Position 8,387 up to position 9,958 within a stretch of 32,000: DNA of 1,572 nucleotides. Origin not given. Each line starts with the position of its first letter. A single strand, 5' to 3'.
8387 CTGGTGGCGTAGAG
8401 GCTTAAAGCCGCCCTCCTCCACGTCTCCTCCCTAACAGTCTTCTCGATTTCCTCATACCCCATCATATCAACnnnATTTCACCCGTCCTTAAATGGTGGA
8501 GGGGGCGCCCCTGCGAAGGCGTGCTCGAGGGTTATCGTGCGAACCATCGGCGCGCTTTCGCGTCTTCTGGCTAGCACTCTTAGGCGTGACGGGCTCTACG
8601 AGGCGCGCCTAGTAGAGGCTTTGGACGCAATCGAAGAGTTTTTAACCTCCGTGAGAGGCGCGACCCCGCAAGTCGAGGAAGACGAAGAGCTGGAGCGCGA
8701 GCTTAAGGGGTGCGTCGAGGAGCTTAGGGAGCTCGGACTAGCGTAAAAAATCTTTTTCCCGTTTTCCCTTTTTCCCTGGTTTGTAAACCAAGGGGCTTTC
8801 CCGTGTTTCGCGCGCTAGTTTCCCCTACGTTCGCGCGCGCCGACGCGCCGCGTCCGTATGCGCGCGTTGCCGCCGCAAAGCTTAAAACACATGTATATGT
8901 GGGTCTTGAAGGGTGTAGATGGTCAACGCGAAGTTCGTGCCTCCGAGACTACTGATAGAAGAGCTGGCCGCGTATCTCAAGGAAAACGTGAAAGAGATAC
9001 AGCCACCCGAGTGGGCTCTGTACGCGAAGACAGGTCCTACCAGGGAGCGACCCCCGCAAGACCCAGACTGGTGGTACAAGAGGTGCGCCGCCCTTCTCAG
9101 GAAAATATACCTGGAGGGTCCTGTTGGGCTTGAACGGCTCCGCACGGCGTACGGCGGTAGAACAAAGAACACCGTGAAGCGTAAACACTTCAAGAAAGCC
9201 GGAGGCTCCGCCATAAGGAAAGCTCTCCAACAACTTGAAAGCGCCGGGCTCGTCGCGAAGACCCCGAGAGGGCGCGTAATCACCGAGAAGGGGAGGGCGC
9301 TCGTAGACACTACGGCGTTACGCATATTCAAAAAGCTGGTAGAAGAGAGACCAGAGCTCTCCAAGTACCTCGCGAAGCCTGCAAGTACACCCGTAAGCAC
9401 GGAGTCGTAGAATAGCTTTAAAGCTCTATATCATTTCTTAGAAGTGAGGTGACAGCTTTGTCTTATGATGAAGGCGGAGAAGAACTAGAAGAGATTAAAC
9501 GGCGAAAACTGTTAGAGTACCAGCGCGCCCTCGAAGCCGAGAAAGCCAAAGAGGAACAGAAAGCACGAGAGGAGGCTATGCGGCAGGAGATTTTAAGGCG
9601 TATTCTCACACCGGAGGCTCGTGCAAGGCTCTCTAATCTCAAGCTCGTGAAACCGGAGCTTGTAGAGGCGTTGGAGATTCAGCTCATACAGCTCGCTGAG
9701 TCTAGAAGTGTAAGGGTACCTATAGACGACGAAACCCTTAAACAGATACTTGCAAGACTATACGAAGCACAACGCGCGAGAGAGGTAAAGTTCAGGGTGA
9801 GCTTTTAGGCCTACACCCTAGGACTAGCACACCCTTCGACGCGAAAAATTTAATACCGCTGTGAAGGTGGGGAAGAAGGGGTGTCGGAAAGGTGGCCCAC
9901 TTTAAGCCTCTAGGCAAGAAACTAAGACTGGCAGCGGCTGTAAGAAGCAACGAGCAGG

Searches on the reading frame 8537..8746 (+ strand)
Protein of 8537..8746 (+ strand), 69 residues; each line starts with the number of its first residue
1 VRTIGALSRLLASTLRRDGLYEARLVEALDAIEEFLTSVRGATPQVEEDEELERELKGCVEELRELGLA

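Call 28: search_protein_families(library=pfam, proteins=[window:8537-8746:+], max_evalue=10)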
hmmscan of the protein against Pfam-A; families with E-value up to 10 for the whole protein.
window:8537-8746:+ (69 aa): 2 families
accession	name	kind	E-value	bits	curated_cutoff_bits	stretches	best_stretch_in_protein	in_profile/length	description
PF08278.16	DnaG_DnaB_bind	-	0.016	16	29.1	1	3-66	31-96/124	DNA primase DnaG DnaB-binding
PF19585.4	DUF6092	-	0.045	14.5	28.7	1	1-63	27-82/86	Family of unknown function (DUF6092)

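Call 88: find_homologous_proteins(query=window:8537-8743:+, max_evalue=1)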
Query window:8537-8743:+ (69 aa): 16 proteins with E <= 1 among 18 candidates.
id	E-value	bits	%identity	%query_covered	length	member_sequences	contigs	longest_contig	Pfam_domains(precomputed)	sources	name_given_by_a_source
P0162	5.7e-34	132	100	100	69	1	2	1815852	-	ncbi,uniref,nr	ncbi:hypothetical protein [Thermofilum pendens]|uniref:Uncharacterized protein n=1 Tax=Thermofilum p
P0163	1.4e-26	108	88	100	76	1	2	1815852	-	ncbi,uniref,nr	ncbi:hypothetical protein [Thermofilum pendens]|uniref:Uncharacterized protein n=1 Tax=Thermofilum p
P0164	8.8e-26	106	89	64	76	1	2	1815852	-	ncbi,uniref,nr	ncbi:hypothetical protein [Thermofilum pendens]|uniref:Uncharacterized protein n=1 Tax=Thermofilum p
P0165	3.3e-24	101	84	100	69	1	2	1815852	-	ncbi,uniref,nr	ncbi:hypothetical protein [Thermofilum pendens]|uniref:Uncharacterized protein n=1 Tax=Thermofilum p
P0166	6.0e-24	100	79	99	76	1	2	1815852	-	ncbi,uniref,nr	ncbi:hypothetical protein [Thermofilum pendens]|uniref:Uncharacterized protein n=1 Tax=Thermofilum p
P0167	6.6e-23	97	81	100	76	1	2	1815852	-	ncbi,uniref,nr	ncbi:hypothetical protein [Thermofilum pendens]|uniref:Uncharacterized protein n=1 Tax=Thermofilum p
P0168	1.1e-22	96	86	100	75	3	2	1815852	-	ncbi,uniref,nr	ncbi:hypothetical protein [Thermofilum pendens]|uniref:Uncharacterized protein n=1 Tax=Thermofilum p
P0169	2.0e-22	95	81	100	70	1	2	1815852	-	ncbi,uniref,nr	ncbi:hypothetical protein [Thermofilum pendens]|uniref:hypothetical protein n=1 Tax=Thermofilum pend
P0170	5.1e-22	94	80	100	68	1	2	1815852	-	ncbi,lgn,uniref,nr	ncbi:hypothetical protein [Thermofilum pendens]|uniref:Uncharacterized protein n=1 Tax=Thermofilum p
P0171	1.3e-21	93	81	100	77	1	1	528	-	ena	-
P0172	2.7e-20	89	77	100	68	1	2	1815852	-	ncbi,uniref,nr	ncbi:hypothetical protein [Thermofilum pendens]|uniref:Uncharacterized protein n=1 Tax=Thermofilum p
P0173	3.1e-20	89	78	67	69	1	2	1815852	-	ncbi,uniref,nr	ncbi:hypothetical protein [Thermofilum pendens]|uniref:Uncharacterized protein n=1 Tax=Thermofilum p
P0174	5.0e-20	88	78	100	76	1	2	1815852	-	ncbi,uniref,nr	ncbi:hypothetical protein [Thermofilum pendens]|uniref:Uncharacterized protein n=1 Tax=Thermofilum p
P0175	3.3e-19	85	80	94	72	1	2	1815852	-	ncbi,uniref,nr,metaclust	ncbi:hypothetical protein [Thermofilum pendens]|uniref:Uncharacterized protein n=1 Tax=Thermofilum p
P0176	2.1e-16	77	78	86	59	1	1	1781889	-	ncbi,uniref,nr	ncbi:hypothetical protein Tpen_0550 [Thermofilum pendens Hrk 5]|uniref:Uncharacterized protein n=1 T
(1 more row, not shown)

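Call 89: find_encoding_contigs(protein=P0170, flank=10000, max_places=4)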
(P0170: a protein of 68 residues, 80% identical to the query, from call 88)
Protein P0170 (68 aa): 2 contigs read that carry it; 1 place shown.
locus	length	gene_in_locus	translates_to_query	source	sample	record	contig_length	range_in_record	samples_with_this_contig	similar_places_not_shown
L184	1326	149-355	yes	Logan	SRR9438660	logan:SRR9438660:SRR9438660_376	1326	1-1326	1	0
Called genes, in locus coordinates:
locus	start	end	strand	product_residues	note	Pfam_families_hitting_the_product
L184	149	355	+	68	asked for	-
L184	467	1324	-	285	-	?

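Call 90: find_encoding_contigs(protein=P0171, flank=10000, max_places=4)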
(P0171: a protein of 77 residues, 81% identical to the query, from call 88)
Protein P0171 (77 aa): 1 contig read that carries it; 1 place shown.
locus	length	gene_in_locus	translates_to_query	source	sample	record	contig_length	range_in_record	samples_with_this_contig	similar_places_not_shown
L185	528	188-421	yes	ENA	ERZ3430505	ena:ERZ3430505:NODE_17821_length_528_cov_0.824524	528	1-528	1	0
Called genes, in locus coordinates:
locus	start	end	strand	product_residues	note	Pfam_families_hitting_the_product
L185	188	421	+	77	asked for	-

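Call 97: search_protein_families(library=phrogs, proteins=[window:8537-8743:+], max_evalue=0.1)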
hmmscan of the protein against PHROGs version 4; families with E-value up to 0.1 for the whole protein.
window:8537-8743:+ (69 aa): 0 families

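Call 98: search_protein_families(library=ncbifam, proteins=[window:8537-8743:+], max_evalue=0.1)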
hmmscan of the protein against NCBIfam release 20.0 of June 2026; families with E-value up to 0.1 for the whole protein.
window:8537-8743:+ (69 aa): 0 families

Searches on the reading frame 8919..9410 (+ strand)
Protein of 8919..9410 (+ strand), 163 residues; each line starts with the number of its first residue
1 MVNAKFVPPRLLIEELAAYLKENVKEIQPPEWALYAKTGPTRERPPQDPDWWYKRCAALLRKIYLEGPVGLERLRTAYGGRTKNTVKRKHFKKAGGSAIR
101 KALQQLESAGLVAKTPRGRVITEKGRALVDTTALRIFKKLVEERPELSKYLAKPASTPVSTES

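Call 96: search_protein_families(library=pfam, proteins=[window:8919-9410:+], max_evalue=0.001)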
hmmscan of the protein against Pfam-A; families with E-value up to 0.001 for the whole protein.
window:8919-9410:+ (163 aa): 3 families
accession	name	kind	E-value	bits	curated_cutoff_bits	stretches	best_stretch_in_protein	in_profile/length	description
PF01090.25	Ribosomal_S19e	-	9e-52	174.9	29.4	1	4-138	2-136/137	Ribosomal protein S19e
PF05491.19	RuvB_C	-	5.3e-05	23.5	24.7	0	109-127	51-69/72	RuvB C-terminal winged helix domain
PF08461.16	HTH_12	-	0.00022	21.5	21.4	1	93-127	29-64/66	Ribonuclease R winged-helix domain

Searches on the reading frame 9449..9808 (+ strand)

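Call 96: search_protein_families(library=pfam, proteins=[window:9449-9808:+], max_evalue=0.001)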
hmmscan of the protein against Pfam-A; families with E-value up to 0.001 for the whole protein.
window:9449-9808:+ (119 aa): 1 family
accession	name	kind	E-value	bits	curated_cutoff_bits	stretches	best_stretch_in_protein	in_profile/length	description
PF01984.25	dsDNA_bind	-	2.5e-25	89.2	26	1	16-116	1-104/106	Double-stranded DNA-binding domain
